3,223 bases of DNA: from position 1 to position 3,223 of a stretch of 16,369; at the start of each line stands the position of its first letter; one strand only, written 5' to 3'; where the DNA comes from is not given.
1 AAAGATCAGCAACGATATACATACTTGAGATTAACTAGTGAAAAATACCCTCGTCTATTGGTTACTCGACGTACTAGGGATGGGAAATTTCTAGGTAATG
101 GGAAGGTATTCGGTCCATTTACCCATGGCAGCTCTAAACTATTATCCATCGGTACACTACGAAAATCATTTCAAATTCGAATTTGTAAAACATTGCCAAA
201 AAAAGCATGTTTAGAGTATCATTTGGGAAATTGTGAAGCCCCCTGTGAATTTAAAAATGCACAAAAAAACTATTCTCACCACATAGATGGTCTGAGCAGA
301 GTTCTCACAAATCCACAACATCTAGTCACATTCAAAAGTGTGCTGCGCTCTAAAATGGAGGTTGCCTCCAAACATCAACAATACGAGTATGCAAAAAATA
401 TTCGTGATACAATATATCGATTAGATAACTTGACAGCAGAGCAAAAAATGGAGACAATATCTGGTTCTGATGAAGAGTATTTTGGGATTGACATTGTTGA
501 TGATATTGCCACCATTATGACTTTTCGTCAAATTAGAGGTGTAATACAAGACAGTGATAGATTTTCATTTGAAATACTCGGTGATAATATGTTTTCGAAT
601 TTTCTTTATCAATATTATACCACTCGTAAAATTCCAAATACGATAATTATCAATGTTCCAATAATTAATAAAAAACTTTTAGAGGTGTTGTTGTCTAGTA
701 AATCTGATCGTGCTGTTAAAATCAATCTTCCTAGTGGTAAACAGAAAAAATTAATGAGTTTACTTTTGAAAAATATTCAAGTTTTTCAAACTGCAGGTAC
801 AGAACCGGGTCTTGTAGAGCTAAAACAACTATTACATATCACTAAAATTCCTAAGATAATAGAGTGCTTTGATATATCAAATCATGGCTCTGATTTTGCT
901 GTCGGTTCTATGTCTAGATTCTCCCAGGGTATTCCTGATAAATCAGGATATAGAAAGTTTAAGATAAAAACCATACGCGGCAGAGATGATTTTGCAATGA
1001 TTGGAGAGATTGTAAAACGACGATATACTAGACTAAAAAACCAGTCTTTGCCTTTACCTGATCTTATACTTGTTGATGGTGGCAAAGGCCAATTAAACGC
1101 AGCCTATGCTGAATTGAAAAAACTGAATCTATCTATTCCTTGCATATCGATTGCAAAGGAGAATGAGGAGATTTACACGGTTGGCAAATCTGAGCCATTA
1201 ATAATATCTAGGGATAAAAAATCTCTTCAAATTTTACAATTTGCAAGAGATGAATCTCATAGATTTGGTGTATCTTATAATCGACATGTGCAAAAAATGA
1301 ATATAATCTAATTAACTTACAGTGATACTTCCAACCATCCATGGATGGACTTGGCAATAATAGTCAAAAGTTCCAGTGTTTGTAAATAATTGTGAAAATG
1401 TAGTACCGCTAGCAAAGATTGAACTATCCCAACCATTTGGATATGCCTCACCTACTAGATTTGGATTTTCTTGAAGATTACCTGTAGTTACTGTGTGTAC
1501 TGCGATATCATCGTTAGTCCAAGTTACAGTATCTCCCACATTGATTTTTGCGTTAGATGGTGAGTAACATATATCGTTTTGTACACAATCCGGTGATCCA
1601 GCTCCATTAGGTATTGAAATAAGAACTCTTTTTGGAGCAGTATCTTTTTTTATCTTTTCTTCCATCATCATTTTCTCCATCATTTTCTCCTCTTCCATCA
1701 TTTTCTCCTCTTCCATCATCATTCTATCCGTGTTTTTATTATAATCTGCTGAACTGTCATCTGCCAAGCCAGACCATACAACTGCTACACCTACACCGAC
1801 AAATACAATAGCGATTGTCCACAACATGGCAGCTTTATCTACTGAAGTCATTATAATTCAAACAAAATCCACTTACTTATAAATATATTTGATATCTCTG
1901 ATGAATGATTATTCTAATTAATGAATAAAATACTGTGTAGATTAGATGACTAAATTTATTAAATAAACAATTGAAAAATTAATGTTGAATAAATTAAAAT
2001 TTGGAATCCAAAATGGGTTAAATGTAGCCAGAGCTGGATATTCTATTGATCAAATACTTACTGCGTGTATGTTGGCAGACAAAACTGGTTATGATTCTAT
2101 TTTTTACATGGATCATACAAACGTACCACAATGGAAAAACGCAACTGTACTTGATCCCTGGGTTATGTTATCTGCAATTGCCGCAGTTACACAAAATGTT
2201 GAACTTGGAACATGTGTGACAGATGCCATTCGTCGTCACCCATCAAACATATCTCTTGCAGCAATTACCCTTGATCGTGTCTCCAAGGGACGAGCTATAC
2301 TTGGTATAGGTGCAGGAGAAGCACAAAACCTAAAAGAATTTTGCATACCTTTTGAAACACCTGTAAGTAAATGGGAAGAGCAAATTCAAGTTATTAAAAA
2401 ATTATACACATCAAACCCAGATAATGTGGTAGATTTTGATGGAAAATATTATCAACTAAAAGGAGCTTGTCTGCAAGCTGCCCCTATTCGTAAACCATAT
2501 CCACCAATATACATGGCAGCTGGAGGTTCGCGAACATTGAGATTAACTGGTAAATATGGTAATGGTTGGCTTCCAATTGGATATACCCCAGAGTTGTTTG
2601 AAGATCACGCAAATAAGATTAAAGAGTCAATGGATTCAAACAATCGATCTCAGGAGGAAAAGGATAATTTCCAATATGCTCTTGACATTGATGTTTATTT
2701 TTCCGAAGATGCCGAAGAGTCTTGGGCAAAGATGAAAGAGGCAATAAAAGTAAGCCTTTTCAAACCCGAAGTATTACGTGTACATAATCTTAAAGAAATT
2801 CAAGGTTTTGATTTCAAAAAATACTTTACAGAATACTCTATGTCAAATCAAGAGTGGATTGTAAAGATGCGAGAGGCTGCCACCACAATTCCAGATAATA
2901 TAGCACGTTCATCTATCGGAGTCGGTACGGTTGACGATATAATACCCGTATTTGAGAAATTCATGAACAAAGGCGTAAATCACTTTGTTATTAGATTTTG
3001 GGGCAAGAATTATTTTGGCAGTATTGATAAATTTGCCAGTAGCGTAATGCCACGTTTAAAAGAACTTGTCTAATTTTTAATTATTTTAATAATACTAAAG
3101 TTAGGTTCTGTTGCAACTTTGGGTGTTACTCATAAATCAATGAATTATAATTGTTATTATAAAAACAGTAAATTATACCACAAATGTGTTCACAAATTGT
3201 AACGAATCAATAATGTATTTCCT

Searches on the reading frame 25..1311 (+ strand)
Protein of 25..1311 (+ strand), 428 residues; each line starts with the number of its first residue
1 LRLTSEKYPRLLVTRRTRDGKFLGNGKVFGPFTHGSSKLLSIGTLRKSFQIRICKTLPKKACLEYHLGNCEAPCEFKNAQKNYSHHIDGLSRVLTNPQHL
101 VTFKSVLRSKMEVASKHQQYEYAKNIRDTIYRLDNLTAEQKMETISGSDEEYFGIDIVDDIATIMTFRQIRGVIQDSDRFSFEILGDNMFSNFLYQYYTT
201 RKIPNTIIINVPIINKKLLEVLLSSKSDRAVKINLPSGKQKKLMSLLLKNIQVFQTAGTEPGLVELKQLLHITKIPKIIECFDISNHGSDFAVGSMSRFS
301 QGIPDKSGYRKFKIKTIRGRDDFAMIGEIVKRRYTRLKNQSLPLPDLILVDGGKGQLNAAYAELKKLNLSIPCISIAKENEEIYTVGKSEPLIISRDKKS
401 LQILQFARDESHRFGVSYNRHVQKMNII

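Call 17: search_protein_families(library=ncbifam, proteins=[window:25-1311:+], max_evalue=0.01)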
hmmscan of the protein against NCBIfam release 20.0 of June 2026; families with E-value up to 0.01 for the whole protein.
window:25-1311:+ (428 aa): 13 families
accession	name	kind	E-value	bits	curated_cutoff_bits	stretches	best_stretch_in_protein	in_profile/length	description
TIGR00194.1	uvrC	equivalog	6.3e-93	312.4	285.45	1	2-424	99-535/574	excinuclease ABC subunit UvrC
NF011261.0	PRK14667.1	equivalog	1.5e-68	231.7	818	1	3-426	105-510/567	excinuclease ABC subunit C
NF011263.0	PRK14669.1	equivalog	2.8e-67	227.7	1108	1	2-425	103-547/624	excinuclease ABC subunit C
NF011264.0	PRK14670.1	equivalog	2.4e-62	211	1021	1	1-424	105-533/602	excinuclease ABC subunit C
NF011262.0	PRK14668.1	equivalog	1e-57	195.8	544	1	2-423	102-520/577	excinuclease ABC subunit C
NF011266.0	PRK14672.1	equivalog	8.5e-56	189.6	1504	2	255-423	433-601/691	excinuclease ABC subunit C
NF001824.0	PRK00558.1-5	equivalog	2.5e-48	164.9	451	1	5-424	111-586/652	excinuclease ABC subunit UvrC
NF011260.0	PRK14666.1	equivalog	4.2e-34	118.3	649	2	6-210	107-314/698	excinuclease ABC subunit C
NF005907.0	PRK07883.1-5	equivalog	2.6e-15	55.9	454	1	1-141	318-460/584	DEDD exonuclease domain-containing protein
NF005906.0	PRK07883.1-4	equivalog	2.9e-11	42.4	495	1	4-146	307-446/563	DEDD exonuclease domain-containing protein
NF005904.0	PRK07883.1-2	equivalog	4.8e-09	35.1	969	1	2-132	321-451/584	DEDD exonuclease domain-containing protein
NF005905.0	PRK07883.1-3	equivalog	1.7e-07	30.3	508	1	3-141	316-452/581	DEDD exonuclease domain-containing protein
NF005903.0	PRK07883.1-1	equivalog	0.0038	15.7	1038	1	3-146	338-478/642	DEDD exonuclease domain-containing protein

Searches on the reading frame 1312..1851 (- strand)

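Call 17: search_protein_families(library=ncbifam, proteins=[window:1312-1851:-], max_evalue=0.01)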
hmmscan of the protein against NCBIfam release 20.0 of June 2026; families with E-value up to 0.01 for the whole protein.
window:1312-1851:- (179 aa): 3 families
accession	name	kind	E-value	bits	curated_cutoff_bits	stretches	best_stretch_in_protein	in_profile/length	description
TIGR02656.1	cyanin_plasto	equivalog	4e-11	43.2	87.85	1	94-178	12-98/99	plastocyanin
TIGR02657.1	amicyanin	equivalog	2.6e-10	40.5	110.2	1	96-178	8-82/83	amicyanin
TIGR03102.1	halo_cynanin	subfamily_domain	8e-05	22.7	93.8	1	91-178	34-114/115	halocyanin domain-containing protein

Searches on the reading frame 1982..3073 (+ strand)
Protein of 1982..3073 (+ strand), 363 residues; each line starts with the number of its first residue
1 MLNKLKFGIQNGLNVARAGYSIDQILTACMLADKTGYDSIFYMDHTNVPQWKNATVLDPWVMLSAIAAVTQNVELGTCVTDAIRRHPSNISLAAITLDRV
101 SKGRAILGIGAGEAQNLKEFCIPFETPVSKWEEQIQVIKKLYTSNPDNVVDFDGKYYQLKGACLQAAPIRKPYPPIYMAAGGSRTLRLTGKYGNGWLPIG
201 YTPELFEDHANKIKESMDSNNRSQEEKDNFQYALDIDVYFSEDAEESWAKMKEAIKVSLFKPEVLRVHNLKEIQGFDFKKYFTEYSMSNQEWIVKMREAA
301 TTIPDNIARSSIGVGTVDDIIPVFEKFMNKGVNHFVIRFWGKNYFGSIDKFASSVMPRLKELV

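Call 17: search_protein_families(library=ncbifam, proteins=[window:1982-3073:+], max_evalue=0.01)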
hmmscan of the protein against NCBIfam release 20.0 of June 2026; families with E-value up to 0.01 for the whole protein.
window:1982-3073:+ (363 aa): 31 families (the best 25 are shown)
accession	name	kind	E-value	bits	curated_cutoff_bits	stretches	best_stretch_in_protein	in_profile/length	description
NF002619.0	PRK02271.1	equivalog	2.8e-39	135.3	276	1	22-356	13-325/329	5,10-methylenetetrahydromethanopterin reductase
TIGR03560.1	F420_Rv1855c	subfamily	8.1e-38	130.5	231.4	1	22-226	12-221/227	TIGR03560 family F420-dependent LLM class oxidoreductase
TIGR03619.1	F420_Rv2161c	subfamily_domain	7.1e-36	124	166.9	1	31-243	6-228/247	TIGR03619 family F420-dependent LLM class oxidoreductase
TIGR03555.1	F420_mer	equivalog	1.1e-32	113.7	348.7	1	23-337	12-304/325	5,10-methylenetetrahydromethanopterin reductase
TIGR03559.1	F420_Rv3520c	subfamily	1.4e-29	103.2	335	1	56-337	37-324/325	LLM class F420-dependent oxidoreductase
TIGR04024.1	F420_NP1902A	hypoth_equivalog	1.4e-26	93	345.4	1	20-339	12-312/330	TIGR04024 family LLM class F420-dependent oxidoreductase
TIGR03557.1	F420_G6P_family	subfamily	4e-25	88.6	210.4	1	23-223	13-202/316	TIGR03557 family F420-dependent LLM class oxidoreductase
TIGR03554.1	F420_G6P_DH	equivalog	7.3e-25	87.7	420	1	22-253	15-246/331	glucose-6-phosphate dehydrogenase (coenzyme-F420)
TIGR04465.1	ArgArg_F420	equivalog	1.5e-23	83.5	470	1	12-197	49-233/364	F420-dependent hydroxymycolic acid dehydrogenase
TIGR03621.1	F420_MSMEG_2516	subfamily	4.9e-21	75.1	213.15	1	18-192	10-169/295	TIGR03621 family F420-dependent LLM class oxidoreductase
TIGR03571.1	lucif_BA3436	subfamily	7.2e-21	74.7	303.9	1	5-247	11-248/304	TIGR03571 family LLM class oxidoreductase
TIGR03617.1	F420_MSMEG_2256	subfamily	8.1e-21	74.2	278.15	1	51-249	13-214/318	TIGR03617 family F420-dependent LLM class oxidoreductase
TIGR03564.1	F420_MSMEG_4879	subfamily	8.9e-21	74.7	234.25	1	55-203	22-167/265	TIGR03564 family F420-dependent LLM class oxidoreductase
NF001939.1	PRK00719.1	subfamily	4.6e-18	65.1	510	1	55-256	51-245/373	alkanesulfonate monooxygenase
TIGR03856.1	F420_MSMEG_2906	subfamily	9.3e-18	64.7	243.7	1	24-228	17-205/249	LLM class F420-dependent oxidoreductase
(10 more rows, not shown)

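Call 18: find_encoding_contigs(protein=window:1982-3073:+, flank=10000, max_places=10)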
Protein window:1982-3073:+ (363 aa): 16 contigs read that carry it; 10 places shown.
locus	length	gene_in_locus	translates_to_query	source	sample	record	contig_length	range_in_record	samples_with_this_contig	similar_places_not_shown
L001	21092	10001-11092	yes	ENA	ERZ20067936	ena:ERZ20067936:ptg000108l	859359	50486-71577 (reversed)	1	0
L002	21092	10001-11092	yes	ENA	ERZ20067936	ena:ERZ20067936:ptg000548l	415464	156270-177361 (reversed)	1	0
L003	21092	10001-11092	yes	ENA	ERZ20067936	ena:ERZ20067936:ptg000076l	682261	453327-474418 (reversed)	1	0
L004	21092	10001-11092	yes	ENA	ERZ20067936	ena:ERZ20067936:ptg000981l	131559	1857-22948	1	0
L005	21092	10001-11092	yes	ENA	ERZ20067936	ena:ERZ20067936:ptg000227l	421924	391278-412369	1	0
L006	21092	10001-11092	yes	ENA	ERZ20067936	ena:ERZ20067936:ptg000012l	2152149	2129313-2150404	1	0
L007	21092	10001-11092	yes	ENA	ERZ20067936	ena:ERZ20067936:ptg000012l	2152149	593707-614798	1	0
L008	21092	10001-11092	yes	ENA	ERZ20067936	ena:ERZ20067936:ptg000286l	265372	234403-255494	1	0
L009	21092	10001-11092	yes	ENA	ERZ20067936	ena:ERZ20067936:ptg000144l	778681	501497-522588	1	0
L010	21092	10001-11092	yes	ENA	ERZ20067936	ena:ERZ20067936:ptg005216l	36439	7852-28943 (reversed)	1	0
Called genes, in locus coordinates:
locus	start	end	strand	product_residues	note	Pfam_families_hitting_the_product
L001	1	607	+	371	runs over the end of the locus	PF01883:FeS_assembly_P, PF01656:CbiA, PF02374:ArsA_ATPase (faint), PF09140:MipZ (weak), PF10609:ParA, PF13614:AAA_31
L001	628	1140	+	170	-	PF04019:DUF359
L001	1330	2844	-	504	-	PF24298:DUF7482, PF27183:Phage_YomQ_N (faint), PF24298:DUF7482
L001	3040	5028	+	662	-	PF00270:DEAD (weak), PF04851:ResIII, PF17757:UvrB_inter, PF27431:UvrB_3rd, PF00271:Helicase_C, PF12344:UvrB, PF02151:UVR (weak)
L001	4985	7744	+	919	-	PF00005:ABC_tran (faint), PF02463:SMC_N (faint), PF03193:RsgA_GTPase (faint), PF13191:AAA_16 (faint), PF13304:AAA_21 (faint), PF13555:AAA_29 (faint), PF17760:UvrA_inter, PF17755:UvrA_DNA-bind, +1 more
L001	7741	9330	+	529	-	PF01541:GIY-YIG, PF27096:UvrC_M, PF22920:UvrC_RNaseH, PF08459:UvrC_RNaseH_dom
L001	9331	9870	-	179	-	-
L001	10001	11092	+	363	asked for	PF00296:Bac_luciferase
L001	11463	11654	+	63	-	-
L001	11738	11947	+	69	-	-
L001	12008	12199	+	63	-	-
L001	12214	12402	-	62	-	-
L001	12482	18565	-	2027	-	-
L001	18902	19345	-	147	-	-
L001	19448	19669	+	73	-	-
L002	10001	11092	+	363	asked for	PF00296:Bac_luciferase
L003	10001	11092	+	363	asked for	PF00296:Bac_luciferase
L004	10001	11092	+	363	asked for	PF00296:Bac_luciferase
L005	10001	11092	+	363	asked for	PF00296:Bac_luciferase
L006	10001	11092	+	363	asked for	PF00296:Bac_luciferase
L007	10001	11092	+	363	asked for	PF00296:Bac_luciferase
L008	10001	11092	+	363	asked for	PF00296:Bac_luciferase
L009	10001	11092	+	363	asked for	PF00296:Bac_luciferase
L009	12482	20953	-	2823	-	-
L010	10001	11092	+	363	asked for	PF00296:Bac_luciferase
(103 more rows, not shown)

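Call 25: find_related_loci(query=window:1982-3073:+, collection=genome_contigs, flank=10000)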
Query window:1982-3073:+ (363 aa) in genome_contigs; peptide patterns used: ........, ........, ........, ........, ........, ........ (x = any residue, [..] = any of these).
452 stretches matched a pattern; 396 encode a relative of the query (tblastn E <= 1e-3); the best 80 are kept; 80 distinct loci.
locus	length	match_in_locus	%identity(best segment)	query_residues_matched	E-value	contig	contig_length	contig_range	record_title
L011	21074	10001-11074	87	4-361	0e+0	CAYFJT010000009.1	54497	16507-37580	MAG TPA_asm: uncultured Nitrosopumilaceae archaeon isolate ERP019367_co1_134 genome assembly, contig: NODE_692_length_54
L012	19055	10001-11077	86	3-361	0e+0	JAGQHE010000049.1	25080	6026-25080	MAG: Nitrosopumilus sp. isolate HKST02 2012-05-30_1_(paired)_contig_42772, whole genome shotgun sequence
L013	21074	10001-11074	87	4-361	0e+0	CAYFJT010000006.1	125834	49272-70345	MAG TPA_asm: uncultured Nitrosopumilaceae archaeon isolate ERP019367_co1_134 genome assembly, contig: NODE_202_length_12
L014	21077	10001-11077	87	3-361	0e+0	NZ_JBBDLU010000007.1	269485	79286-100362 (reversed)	MAG: Nitrosopumilus sp. isolate LejiaA_33_50 Lejia_A_61_length_269485_cov_30, whole genome shotgun sequence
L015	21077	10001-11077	86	3-361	0e+0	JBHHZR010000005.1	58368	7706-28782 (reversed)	MAG: Nitrosopumilus sp. isolate Maj_1_bin.1 NODE_124_length_58368_cov_19.517569, whole genome shotgun sequence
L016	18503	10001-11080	86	2-361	0e+0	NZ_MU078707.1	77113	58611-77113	Nitrosopumilus sp. b1 6, whole genome shotgun sequence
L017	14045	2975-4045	87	5-361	0e+0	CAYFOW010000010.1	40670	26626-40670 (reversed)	MAG TPA_asm: uncultured Candidatus Nitrosopelagicus sp. isolate ERP019367_co1_23 genome assembly, contig: NODE_1031_leng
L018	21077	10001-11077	86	3-361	0e+0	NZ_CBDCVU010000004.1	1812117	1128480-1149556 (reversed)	MAG: Nitrosopumilus sp. isolate d0d8156c-2fb4-46ba-bb7a-8f569bbeb246 contig_4, whole genome shotgun sequence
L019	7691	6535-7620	86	2-363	0e+0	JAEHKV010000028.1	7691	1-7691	MAG: Nitrosopumilales archaeon isolate NPMR_NP_theta_1 NPMRTH1C00028, whole genome shotgun sequence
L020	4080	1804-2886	86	3-363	0e+0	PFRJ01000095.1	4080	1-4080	MAG: Nitrosopumilales archaeon CG_4_9_14_0_2_um_filter_34_16 CG_4_9_14_0.2_um_filter_scaffold_13064_c, whole genome shot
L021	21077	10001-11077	86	3-361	0e+0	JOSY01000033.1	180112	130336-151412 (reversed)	Marine Group I thaumarchaeote SCGC AAA799-D11 AAA799D11_65, whole genome shotgun sequence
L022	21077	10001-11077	86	4-362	0e+0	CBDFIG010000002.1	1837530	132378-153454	MAG: Nitrosopumilus sp. isolate 41e30ba3-b6f6-43af-a9d5-697a66a5e9ae genome assembly, contig: contig_2, whole genome sho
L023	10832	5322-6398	86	3-361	0e+0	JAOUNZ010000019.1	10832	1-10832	MAG: Nitrosopumilus sp. isolate 8_1_May_SF_Bin9 8_1_May_SF_Bin9_scaffold_4228_c1, whole genome shotgun sequence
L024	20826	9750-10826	86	3-361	0e+0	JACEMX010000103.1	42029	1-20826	MAG: Candidatus Nitrosomaritimum aestuariumsis isolate S2bin1 contig_2, whole genome shotgun sequence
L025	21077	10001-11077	86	3-361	0e+0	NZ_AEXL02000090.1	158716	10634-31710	Candidatus Nitrosopumilus salarius BD31 contig00104, whole genome shotgun sequence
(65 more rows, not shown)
